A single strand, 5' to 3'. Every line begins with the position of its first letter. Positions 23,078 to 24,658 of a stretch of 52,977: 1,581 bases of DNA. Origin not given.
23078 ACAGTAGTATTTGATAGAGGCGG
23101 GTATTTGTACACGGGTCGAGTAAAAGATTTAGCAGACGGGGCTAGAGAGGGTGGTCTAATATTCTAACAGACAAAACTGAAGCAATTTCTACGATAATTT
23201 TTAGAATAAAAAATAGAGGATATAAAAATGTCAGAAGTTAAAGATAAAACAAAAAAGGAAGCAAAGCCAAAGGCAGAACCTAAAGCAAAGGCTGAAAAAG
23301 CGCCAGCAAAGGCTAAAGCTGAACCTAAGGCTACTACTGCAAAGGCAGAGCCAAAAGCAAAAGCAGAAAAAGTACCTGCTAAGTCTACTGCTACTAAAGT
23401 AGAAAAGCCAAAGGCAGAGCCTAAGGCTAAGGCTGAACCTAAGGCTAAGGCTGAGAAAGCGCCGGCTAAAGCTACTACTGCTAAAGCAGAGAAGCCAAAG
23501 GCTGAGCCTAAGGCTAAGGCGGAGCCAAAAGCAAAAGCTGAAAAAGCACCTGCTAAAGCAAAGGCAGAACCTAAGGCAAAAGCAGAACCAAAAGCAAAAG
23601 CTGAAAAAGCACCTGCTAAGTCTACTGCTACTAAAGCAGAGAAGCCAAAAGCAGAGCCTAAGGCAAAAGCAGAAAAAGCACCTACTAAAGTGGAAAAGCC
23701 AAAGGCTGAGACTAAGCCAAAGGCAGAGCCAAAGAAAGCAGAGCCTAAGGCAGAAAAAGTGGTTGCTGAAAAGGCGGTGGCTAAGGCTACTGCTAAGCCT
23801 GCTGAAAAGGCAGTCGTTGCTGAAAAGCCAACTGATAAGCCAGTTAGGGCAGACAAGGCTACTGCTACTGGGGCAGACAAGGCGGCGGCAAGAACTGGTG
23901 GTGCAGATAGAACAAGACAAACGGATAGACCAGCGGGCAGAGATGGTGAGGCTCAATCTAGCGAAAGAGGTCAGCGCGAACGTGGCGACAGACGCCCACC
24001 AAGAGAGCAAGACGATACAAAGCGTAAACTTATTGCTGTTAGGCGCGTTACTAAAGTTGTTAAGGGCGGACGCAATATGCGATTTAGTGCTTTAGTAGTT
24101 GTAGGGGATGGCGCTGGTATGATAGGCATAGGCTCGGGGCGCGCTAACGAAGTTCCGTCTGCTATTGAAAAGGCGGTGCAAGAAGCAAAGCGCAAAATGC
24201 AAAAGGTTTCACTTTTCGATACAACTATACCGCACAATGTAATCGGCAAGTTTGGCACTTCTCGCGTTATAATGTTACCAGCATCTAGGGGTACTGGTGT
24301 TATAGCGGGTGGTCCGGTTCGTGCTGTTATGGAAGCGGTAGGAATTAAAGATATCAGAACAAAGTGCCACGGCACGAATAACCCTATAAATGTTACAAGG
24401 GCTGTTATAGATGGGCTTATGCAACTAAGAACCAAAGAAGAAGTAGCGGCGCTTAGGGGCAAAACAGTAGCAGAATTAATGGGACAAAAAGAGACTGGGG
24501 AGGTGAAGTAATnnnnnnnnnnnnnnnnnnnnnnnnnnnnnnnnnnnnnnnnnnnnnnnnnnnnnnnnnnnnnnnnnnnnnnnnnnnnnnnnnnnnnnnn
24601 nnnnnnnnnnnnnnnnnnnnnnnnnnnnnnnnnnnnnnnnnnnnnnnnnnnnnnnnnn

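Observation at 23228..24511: uS5 fused to an approximately 264-residue N-terminal extension made largely of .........(KAPAK) tandem repeats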

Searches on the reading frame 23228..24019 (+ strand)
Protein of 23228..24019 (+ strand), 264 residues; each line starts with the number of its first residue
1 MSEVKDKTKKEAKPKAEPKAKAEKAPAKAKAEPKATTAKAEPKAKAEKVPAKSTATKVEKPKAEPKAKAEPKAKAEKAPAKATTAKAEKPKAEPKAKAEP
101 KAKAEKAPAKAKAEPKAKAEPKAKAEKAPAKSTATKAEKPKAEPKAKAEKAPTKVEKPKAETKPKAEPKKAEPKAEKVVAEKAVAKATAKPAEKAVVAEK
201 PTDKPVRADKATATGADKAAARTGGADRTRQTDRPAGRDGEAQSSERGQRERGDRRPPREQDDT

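Call 59: search_protein_representatives(protein=window:23228-24019:+)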
Query: 264 residues. Proteins with E-value up to 0.001 (for the whole library): 0; up to 1e-10: 0; up to 1e-30: 0. The best 0 are listed.

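Call 66: search_protein_families(library=pfam, proteins=[window:23228-24019:+], max_evalue=10)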
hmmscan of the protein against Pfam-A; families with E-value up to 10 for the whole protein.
window:23228-24019:+ (264 aa): 0 families

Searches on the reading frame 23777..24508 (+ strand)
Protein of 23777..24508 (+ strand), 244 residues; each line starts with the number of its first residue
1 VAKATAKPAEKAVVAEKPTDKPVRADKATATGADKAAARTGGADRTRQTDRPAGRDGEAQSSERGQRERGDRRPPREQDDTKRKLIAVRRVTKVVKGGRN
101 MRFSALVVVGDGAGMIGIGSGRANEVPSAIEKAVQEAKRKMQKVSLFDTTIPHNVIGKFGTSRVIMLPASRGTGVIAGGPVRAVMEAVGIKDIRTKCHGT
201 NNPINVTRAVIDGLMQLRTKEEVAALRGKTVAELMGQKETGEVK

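Call 22: find_related_loci(query=window:23777-24508:+, collection=metagenome_contigs, flank=10000)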
Query window:23777-24508:+ (244 aa) in metagenome_contigs; peptide patterns used: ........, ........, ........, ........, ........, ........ (x = any residue, [..] = any of these).
600 stretches matched a pattern (row limit reached: there are more); 540 encode a relative of the query (tblastn E <= 1e-3); the best 80 are kept; 80 distinct loci.
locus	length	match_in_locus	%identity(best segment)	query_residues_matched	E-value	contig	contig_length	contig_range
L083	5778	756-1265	68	69-236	3e-69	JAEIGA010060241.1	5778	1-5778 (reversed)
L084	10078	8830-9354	63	66-236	4e-67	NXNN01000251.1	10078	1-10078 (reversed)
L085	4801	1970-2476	66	71-236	1e-66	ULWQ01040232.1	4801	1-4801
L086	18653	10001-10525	63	66-236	2e-66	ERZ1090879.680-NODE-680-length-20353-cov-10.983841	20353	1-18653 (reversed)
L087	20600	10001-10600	56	27-239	4e-66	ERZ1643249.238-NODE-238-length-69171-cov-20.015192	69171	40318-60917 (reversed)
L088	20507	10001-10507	63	69-236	4e-65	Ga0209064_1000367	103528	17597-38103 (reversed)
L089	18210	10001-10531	62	63-236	7e-65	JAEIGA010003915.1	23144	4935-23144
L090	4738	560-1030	65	79-235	5e-64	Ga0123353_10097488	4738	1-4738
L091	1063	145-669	61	63-234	4e-68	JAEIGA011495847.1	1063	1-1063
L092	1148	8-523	60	63-235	5e-67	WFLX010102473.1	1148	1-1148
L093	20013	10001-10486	63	83-244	2e-62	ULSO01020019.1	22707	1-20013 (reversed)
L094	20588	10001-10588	56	44-236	1e-62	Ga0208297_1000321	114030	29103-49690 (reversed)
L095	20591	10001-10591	55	50-244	1e-62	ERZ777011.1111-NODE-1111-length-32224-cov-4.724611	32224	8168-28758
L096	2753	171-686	60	62-236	2e-62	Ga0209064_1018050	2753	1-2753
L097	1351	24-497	64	79-236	4e-65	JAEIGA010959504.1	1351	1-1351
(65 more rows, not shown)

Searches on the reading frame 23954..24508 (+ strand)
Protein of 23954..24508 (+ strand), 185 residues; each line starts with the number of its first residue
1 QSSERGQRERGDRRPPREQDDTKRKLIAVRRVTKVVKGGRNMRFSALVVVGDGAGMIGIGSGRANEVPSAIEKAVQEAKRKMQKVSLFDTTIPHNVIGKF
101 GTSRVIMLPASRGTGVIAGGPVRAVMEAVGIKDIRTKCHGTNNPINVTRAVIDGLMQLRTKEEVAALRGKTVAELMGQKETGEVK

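Call 18: find_homologous_proteins(query=window:23954-24508:+, max_evalue=1e-20)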
Query seq(185 aa) (185 aa): 7998 proteins with E <= 1e-20 among 8000 candidates; the best 120 are listed.
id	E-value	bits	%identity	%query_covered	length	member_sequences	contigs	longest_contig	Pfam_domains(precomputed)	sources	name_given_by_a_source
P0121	2.9e-92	325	99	86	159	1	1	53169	PF03719.22,PF00333.27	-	-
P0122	4.2e-66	240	69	91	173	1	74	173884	PF03719.22,PF00333.27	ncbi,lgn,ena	-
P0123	4.8e-66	240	69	91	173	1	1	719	PF03719.22,PF00333.27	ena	-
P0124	5.4e-66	240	69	92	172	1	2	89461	PF03719.22,PF00333.27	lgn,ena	-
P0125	1.1e-65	239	68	92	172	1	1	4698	PF03719.22,PF00333.27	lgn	-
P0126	1.4e-65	239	68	91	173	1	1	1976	PF03719.22,PF00333.27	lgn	-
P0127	1.5e-65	238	68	91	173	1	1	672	PF03719.22,PF00333.27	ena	-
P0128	1.9e-65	238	68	92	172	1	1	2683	PF03719.22,PF00333.27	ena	-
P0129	2.1e-65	238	68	91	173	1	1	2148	PF03719.22,PF00333.27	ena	-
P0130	2.7e-65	238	69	91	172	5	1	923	PF03719.22,PF00333.27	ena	-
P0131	2.9e-65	238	71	91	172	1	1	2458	PF03719.22,PF00333.27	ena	-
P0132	3.0e-65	237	71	91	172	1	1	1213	PF03719.22,PF00333.27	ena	-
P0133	3.0e-65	237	69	91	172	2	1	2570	PF03719.22,PF00333.27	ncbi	-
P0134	3.2e-65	237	69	91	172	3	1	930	PF03719.22,PF00333.27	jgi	jgi:small subunit ribosomal protein S5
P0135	3.3e-65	237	68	91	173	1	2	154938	PF03719.22,PF00333.27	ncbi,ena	-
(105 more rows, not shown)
